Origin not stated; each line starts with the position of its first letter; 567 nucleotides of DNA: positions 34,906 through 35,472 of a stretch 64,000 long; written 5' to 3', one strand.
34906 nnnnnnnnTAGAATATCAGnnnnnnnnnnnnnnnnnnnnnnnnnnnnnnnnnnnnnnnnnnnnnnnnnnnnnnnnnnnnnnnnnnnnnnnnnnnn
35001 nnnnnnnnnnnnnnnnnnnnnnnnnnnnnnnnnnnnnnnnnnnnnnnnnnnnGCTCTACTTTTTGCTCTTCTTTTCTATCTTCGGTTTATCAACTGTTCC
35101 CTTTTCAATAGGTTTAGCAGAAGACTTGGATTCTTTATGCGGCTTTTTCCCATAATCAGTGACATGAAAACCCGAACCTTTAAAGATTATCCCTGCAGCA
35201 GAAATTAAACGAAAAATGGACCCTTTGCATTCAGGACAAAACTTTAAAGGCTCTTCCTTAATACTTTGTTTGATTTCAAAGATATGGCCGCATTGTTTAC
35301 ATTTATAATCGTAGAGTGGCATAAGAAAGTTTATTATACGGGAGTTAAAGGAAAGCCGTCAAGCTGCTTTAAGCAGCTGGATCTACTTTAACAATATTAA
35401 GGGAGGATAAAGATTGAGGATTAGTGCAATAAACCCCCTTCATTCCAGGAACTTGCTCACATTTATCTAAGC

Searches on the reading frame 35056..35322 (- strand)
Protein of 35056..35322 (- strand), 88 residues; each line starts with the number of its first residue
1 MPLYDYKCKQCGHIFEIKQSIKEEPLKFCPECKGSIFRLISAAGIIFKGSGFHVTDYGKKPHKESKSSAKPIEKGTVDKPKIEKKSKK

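Call 5: search_protein_families(library=pfam, proteins=[window:35056-35322:-], max_evalue=0.01)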
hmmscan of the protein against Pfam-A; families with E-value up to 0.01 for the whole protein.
window:35056-35322:- (88 aa): 3 families
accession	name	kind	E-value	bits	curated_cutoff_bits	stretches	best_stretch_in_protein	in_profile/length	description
PF09723.15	Zn_ribbon_8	-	3.4e-15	56.2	34.4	1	1-39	1-40/41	Zinc ribbon domain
PF01155.25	HypA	-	0.002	18.6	28.9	1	6-43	71-103/112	Hydrogenase/urease nickel incorporation, metallochaperone, hypA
PF21349.2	RUBY_RBDX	-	0.0033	17.3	26.5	0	6-33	1-23/30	Rubrerythrin, rubredoxin-like domain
